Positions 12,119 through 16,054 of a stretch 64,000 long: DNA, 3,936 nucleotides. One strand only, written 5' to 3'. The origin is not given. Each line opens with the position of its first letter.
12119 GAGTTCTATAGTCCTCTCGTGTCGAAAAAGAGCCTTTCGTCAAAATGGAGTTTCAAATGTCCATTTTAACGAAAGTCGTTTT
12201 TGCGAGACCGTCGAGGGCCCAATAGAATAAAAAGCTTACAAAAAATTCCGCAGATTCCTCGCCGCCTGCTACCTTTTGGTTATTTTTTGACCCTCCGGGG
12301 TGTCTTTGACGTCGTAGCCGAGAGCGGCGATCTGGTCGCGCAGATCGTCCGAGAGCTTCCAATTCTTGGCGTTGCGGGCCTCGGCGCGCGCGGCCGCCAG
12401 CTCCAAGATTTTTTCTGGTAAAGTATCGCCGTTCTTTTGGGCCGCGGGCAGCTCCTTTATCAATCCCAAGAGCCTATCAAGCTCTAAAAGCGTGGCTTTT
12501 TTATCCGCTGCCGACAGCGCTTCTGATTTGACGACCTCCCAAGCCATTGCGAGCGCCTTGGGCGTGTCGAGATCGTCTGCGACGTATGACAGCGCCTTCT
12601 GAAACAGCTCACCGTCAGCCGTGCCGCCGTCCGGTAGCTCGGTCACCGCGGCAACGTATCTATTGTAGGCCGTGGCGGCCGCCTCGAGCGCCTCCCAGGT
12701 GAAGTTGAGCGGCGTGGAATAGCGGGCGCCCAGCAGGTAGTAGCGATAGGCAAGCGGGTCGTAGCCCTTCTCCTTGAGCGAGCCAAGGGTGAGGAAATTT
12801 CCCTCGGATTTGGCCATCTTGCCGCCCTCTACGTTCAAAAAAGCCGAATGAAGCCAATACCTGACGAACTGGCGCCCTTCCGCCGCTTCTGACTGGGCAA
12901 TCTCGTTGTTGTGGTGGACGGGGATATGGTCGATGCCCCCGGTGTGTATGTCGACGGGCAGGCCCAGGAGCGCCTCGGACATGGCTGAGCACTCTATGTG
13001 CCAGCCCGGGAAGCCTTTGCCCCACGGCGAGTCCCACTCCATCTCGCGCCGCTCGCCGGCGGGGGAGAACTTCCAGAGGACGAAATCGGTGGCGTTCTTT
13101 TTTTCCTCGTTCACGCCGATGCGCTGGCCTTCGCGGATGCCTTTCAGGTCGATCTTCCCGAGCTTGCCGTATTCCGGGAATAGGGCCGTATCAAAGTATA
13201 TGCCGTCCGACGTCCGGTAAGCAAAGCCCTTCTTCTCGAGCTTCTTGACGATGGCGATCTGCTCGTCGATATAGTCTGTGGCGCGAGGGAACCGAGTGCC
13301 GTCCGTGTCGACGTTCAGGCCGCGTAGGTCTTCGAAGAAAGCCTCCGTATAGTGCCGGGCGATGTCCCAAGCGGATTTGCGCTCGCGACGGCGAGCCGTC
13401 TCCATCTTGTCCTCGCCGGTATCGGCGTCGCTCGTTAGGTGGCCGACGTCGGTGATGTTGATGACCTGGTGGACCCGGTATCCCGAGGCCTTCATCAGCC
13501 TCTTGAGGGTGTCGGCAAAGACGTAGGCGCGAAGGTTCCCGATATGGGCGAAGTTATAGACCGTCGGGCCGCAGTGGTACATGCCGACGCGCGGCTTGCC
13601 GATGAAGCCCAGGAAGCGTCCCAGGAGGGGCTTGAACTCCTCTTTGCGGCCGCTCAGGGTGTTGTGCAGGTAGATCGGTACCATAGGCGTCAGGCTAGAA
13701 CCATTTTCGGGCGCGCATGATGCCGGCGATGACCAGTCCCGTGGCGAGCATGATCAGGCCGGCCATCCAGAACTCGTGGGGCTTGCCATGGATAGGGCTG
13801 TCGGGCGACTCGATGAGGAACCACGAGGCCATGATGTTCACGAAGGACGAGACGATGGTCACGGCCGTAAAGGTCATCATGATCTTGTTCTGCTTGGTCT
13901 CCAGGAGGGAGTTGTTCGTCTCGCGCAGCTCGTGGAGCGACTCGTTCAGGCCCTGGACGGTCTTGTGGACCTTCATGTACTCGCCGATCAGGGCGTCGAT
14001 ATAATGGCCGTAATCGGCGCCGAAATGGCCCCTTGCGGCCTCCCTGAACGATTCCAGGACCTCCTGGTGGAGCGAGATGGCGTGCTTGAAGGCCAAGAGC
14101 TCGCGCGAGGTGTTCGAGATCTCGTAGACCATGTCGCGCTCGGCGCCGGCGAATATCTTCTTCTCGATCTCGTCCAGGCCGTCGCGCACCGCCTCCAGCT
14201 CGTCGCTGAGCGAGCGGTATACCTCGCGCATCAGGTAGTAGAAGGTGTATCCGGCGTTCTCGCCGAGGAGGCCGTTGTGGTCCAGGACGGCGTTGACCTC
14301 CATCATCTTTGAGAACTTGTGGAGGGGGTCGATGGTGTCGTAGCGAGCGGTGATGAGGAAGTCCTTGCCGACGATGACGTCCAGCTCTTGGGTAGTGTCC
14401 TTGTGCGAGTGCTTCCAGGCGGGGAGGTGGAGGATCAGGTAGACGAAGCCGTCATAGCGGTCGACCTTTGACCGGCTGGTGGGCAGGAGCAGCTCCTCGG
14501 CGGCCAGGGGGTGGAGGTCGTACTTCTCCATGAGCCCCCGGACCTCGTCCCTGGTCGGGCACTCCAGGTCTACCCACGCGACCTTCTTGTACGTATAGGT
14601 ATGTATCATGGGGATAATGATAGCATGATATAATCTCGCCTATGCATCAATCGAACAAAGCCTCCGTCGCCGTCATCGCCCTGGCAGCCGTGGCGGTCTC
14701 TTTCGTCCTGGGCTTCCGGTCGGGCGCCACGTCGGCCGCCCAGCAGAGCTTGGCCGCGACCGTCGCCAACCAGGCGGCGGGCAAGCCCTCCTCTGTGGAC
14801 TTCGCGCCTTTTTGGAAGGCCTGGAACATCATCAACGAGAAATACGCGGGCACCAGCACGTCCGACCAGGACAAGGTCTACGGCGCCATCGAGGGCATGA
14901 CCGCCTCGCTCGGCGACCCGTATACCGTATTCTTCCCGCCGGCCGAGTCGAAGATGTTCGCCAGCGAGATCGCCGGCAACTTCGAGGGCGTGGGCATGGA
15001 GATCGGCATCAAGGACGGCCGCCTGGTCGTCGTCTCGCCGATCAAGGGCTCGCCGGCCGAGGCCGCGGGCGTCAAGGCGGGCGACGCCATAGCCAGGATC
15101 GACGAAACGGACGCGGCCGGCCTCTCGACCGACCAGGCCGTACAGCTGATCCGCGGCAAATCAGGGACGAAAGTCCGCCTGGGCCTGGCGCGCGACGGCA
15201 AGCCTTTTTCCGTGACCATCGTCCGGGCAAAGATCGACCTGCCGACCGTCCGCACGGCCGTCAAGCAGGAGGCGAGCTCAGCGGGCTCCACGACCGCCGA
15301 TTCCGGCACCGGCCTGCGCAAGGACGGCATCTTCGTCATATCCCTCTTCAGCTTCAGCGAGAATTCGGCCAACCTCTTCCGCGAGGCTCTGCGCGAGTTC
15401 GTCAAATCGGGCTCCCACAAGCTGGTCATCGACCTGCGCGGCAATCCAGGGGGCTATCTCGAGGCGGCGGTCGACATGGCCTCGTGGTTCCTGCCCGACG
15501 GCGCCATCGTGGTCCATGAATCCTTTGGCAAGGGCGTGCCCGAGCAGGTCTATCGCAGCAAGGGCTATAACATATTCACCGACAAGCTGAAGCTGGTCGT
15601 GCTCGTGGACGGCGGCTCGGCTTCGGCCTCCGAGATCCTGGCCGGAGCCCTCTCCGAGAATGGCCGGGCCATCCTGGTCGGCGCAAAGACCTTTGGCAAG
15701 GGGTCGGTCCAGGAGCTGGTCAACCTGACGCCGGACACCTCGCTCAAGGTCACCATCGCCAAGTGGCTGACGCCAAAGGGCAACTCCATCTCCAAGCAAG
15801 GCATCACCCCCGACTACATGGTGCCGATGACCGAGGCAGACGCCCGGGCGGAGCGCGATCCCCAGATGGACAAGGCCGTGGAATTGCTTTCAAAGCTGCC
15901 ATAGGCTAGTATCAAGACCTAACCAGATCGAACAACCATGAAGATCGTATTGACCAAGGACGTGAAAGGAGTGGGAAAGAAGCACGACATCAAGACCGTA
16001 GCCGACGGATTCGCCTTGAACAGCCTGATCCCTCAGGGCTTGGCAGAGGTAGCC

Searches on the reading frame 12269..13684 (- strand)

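Call 70: search_protein_families(library=pfam, proteins=[window:12269-13684:-], max_evalue=0.001)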
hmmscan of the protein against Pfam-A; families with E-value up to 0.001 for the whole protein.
window:12269-13684:- (471 aa): 4 families
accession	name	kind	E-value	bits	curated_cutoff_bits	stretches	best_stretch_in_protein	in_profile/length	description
PF01406.26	tRNA-synt_1e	-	4.4e-92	309.1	27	1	30-336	7-299/301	tRNA synthetases class I (C) catalytic domain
PF09334.17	tRNA-synt_1g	-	4.8e-12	45.8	20.1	2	44-166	12-124/391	tRNA synthetases class I (M)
PF23493.1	CysS_C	-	3.4e-08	33.9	23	1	422-467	4-49/51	Cysteinyl-tRNA ligase anticodon binding domain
PF00133.28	tRNA-synt_1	-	1.6e-06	27.6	22.7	0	38-168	30-169/414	tRNA synthetases class I (I, L, M and V)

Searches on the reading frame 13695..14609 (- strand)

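Call 70: search_protein_families(library=pfam, proteins=[window:13695-14609:-], max_evalue=0.001)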
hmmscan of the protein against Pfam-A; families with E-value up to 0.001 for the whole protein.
window:13695-14609:- (304 aa): 1 family
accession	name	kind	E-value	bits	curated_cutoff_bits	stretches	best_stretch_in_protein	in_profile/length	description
PF01544.23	CorA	-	4e-39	135.1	27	1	8-293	2-286/292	CorA-like Mg2+ transporter protein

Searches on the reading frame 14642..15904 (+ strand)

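Call 71: search_protein_families(library=pfam, proteins=[window:14642-15904:+], max_evalue=0.001)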
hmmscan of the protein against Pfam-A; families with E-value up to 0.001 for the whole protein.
window:14642-15904:+ (420 aa): 5 families
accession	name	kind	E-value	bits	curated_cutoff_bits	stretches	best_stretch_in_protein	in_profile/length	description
PF03572.23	Peptidase_S41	-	2.4e-48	164.3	24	1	232-393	4-164/165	Peptidase family S41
PF00595.29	PDZ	-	1.1e-10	42.2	23.2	1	116-181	11-79/81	PDZ domain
PF13180.12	PDZ_2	-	6.3e-10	39.6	27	1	124-193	10-78/80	PDZ domain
PF17820.7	PDZ_6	-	1.3e-09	38.1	27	1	129-184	1-54/54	PDZ domain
PF22694.1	CtpB_N-like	-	1.1e-07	32.6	27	1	36-97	20-80/85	Activating protease CtpB N-terminal domain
